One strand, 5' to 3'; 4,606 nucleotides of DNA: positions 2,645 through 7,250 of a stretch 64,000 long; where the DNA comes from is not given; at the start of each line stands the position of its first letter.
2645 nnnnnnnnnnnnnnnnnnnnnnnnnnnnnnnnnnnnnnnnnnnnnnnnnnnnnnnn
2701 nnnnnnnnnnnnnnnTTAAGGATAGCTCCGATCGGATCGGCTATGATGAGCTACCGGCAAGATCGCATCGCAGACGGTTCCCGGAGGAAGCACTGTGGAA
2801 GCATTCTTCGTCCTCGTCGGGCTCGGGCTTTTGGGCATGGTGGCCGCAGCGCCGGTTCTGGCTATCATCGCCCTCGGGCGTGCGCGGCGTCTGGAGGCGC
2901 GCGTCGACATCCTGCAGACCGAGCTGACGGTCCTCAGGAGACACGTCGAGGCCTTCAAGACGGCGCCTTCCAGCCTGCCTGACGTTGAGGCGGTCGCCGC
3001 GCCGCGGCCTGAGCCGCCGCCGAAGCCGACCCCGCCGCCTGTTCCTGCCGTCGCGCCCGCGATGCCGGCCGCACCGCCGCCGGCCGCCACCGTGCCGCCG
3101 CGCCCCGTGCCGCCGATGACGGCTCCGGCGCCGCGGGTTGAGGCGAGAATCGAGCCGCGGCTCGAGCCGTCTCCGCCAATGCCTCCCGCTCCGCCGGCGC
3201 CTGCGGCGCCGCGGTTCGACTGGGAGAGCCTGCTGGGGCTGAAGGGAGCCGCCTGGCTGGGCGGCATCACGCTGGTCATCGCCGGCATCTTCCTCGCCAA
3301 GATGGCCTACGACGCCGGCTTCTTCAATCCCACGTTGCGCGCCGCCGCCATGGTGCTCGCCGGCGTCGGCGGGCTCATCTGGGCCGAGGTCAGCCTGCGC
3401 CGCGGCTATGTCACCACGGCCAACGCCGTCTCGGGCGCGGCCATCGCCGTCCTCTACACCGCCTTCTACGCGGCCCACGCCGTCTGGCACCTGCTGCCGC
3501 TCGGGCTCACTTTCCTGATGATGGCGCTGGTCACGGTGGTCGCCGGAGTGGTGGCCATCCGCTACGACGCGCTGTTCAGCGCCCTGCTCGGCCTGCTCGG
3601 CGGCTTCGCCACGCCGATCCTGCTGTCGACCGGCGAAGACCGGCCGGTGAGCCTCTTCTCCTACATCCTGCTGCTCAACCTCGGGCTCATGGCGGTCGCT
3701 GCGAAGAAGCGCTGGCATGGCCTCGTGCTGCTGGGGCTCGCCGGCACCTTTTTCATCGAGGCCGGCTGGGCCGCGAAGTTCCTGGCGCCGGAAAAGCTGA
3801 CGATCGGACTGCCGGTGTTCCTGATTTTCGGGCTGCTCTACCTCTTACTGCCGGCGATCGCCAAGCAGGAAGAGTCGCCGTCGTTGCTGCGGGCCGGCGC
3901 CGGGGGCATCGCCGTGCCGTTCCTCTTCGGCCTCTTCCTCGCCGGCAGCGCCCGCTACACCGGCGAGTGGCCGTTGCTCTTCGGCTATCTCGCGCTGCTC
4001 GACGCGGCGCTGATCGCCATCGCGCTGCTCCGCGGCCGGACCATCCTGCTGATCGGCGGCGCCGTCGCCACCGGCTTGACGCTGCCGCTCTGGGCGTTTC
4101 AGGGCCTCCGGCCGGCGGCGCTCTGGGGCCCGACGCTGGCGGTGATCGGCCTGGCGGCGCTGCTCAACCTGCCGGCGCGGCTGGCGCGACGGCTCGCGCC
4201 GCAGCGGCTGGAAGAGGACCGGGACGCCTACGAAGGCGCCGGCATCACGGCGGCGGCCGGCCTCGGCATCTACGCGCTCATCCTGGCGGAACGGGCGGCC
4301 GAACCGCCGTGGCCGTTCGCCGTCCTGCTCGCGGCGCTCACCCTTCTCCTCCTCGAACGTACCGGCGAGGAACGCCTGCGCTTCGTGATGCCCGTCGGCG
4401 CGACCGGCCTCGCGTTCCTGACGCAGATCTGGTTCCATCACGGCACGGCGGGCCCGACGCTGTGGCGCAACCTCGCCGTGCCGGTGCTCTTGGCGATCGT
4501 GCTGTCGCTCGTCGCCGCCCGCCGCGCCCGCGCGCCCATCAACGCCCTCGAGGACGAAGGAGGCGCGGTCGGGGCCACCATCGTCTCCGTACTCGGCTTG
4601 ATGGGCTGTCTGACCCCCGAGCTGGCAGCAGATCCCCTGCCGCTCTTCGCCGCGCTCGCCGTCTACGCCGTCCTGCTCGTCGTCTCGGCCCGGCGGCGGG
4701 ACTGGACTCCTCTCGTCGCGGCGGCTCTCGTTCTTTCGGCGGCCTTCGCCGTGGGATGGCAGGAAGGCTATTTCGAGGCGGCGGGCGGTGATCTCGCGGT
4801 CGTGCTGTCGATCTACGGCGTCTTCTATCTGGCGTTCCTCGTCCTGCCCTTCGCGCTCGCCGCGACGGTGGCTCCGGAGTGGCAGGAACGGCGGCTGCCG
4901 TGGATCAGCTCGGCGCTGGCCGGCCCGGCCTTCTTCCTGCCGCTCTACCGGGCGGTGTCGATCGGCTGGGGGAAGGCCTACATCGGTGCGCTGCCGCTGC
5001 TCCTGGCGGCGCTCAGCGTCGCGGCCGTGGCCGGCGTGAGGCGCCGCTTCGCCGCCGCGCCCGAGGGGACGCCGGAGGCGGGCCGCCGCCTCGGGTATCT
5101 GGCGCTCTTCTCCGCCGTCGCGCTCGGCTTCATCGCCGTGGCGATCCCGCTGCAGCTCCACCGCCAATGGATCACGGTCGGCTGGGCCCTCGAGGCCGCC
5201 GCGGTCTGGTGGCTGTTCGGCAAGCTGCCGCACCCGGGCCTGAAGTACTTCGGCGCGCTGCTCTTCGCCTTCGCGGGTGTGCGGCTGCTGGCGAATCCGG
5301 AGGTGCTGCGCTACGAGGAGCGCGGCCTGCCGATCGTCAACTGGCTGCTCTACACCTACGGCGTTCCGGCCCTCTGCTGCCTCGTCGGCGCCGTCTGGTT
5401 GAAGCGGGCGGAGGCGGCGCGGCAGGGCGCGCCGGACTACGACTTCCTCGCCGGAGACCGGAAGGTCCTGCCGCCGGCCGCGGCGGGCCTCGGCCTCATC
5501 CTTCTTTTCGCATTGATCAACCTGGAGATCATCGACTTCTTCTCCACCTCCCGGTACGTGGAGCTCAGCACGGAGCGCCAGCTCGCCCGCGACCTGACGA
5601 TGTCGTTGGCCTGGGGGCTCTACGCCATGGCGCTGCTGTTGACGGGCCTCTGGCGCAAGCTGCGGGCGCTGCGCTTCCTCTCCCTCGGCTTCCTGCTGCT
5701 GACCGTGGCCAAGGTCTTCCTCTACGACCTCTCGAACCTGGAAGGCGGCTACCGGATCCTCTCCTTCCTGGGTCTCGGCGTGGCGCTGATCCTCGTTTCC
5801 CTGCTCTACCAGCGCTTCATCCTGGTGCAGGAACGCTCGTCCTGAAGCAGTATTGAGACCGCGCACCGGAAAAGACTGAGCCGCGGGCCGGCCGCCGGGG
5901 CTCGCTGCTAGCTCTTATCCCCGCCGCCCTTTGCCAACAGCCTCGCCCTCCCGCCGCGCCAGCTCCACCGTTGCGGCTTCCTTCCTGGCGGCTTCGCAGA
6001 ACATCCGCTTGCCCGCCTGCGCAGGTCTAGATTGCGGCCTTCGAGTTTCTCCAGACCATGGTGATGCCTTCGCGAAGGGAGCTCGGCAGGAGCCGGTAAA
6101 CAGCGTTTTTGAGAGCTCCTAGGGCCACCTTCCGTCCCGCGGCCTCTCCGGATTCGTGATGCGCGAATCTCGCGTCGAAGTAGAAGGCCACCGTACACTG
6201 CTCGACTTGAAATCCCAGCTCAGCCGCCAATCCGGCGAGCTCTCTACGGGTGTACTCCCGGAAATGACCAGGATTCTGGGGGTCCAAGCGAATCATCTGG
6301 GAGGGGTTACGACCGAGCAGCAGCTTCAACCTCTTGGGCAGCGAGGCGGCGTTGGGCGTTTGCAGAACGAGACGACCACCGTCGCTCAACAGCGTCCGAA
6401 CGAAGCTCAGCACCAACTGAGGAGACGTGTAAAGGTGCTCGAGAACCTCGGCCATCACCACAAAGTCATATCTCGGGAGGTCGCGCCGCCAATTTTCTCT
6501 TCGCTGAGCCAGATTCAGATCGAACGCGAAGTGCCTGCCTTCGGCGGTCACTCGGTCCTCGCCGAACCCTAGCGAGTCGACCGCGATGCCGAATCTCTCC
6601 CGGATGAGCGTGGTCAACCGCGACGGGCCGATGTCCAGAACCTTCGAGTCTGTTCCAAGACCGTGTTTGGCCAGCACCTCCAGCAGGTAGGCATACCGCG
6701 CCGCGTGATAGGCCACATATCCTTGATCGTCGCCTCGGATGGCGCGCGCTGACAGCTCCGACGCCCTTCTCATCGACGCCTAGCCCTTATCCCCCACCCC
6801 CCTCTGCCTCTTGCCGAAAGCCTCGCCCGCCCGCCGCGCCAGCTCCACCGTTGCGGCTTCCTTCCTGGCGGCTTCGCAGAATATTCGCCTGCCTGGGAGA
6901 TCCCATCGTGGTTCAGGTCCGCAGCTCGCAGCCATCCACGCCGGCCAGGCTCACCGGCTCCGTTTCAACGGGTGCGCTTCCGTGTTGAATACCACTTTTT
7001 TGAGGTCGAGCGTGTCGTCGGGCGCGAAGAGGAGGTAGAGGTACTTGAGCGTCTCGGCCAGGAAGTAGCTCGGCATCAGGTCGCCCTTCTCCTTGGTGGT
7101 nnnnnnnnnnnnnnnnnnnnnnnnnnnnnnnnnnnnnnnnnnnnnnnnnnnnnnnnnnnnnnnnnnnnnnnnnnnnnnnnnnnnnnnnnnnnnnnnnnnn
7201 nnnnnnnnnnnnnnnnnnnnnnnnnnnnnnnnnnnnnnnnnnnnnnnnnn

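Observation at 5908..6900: Lower-GC SAM-methyltransferase gene flanked by about 110-bp direct repeats (cassette-like insertion)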

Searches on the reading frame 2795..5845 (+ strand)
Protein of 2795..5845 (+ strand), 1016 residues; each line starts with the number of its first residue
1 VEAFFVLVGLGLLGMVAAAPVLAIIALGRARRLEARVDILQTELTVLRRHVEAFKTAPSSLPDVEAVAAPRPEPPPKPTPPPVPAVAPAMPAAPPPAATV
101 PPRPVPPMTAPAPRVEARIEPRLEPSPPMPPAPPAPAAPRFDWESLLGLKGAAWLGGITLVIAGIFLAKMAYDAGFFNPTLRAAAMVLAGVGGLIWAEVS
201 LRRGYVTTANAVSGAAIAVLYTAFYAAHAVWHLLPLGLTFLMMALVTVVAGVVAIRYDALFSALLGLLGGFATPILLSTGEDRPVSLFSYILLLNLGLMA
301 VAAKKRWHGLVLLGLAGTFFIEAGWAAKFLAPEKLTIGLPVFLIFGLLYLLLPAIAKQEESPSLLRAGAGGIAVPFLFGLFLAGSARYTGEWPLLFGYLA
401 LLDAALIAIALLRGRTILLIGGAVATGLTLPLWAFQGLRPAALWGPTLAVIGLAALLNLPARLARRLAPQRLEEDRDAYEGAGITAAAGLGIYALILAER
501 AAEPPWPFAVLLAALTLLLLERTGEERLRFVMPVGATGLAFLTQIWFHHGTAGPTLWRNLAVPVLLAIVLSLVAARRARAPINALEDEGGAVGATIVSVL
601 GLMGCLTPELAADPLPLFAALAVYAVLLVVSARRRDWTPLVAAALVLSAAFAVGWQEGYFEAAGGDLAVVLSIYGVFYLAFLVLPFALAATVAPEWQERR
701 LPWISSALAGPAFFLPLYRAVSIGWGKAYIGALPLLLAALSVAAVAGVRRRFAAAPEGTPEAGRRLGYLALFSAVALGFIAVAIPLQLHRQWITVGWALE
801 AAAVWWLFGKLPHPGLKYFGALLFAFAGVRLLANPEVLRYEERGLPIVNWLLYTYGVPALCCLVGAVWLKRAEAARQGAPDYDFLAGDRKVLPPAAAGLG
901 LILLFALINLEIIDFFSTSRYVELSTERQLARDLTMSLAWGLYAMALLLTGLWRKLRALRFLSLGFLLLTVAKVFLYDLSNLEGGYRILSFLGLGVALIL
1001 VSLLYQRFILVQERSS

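Call 7: search_protein_families(library=pfam, proteins=[window:2795-5845:+], max_evalue=0.01)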
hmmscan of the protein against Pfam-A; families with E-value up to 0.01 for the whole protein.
window:2795-5845:+ (1016 aa): 1 family
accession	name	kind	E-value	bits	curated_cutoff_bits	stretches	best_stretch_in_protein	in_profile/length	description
PF10101.14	DUF2339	-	1.9e-90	304.9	33.6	4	153-355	6-207/659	Predicted membrane protein (DUF2339)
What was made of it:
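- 2795..5845 (+): DUF2339 membrane protein gene, convergent with GH47. It forms the other wall of the slot. Pfam DUF2339 at 2e-90 (call 7).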

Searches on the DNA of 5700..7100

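Call 34: search_rna_families(source=window, start=5700, end=7100, threshold=evalue, max_evalue=1)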
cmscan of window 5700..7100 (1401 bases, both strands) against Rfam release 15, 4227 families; matches with E-value up to 1: 2.
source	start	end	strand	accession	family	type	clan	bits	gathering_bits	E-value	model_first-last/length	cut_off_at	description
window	6809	6900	+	RF02166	PVT1_3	Gene; lncRNA;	-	16.4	45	0.17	1-95/95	no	Pvt1 oncogene conserved region 3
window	7050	7100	-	RF00226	IRES_n-myc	Cis-reg; IRES;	-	11.3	40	0.41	273-322/322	5'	n-myc internal ribosome entry site (IRES)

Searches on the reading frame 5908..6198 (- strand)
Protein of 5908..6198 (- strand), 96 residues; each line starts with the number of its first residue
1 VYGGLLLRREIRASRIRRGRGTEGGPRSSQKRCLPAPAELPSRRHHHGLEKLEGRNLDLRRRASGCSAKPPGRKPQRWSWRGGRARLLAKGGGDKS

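Call 7: search_protein_families(library=pfam, proteins=[window:5908-6198:-], max_evalue=0.01)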
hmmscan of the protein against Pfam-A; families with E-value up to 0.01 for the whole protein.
window:5908-6198:- (96 aa): 0 families
